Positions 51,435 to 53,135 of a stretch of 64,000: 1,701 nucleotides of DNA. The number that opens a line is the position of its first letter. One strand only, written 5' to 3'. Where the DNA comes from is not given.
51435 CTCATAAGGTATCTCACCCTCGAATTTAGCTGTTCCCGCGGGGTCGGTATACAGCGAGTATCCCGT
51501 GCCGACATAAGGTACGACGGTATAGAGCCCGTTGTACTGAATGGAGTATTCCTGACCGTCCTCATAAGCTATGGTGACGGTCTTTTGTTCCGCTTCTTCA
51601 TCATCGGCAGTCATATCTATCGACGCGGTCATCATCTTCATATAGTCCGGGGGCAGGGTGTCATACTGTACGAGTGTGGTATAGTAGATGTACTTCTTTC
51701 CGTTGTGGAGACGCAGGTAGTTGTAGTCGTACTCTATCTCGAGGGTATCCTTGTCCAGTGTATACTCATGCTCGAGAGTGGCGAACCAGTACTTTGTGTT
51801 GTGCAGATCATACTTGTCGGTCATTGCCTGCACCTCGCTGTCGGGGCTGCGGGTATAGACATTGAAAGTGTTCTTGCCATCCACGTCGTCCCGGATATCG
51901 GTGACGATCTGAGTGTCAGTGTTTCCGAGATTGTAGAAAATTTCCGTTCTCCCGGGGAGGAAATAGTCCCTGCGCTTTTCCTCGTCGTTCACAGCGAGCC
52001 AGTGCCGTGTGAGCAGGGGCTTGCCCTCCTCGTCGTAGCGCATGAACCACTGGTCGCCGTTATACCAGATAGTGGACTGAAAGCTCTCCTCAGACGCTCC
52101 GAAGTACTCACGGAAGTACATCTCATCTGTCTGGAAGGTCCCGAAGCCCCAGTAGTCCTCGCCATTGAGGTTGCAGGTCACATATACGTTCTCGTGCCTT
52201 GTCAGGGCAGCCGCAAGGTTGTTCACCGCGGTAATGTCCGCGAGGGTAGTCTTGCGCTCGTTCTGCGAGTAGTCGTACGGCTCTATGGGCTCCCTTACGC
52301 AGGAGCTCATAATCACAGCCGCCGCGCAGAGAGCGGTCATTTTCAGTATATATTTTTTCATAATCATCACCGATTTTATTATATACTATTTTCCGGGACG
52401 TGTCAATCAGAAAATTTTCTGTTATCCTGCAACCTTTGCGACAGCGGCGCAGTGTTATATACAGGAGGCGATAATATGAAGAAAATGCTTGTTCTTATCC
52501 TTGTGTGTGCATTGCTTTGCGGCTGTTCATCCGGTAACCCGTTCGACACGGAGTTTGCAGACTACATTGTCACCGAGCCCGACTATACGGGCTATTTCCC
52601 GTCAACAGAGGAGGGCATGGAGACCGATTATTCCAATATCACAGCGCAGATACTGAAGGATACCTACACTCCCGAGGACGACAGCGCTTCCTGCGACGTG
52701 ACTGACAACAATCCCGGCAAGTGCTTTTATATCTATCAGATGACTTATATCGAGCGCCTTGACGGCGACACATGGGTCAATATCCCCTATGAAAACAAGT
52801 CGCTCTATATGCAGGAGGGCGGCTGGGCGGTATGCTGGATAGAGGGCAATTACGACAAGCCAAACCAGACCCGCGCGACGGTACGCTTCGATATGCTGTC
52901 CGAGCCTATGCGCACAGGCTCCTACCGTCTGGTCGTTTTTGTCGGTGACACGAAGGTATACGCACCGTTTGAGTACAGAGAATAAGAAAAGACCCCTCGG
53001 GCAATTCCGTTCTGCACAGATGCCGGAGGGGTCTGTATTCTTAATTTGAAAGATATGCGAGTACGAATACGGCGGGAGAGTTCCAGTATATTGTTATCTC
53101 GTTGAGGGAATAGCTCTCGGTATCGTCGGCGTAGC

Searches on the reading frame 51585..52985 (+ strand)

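Call 15: search_protein_families(library=pfam, proteins=[window:51585-52985:+], max_evalue=0.001)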
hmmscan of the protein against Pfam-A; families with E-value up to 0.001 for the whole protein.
window:51585-52985:+ (466 aa): 1 family
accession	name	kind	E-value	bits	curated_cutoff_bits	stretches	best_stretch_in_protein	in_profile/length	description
PF20251.4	Big_14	-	3e-07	30.8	27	1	350-462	3-103/104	Bacterial Ig-like domain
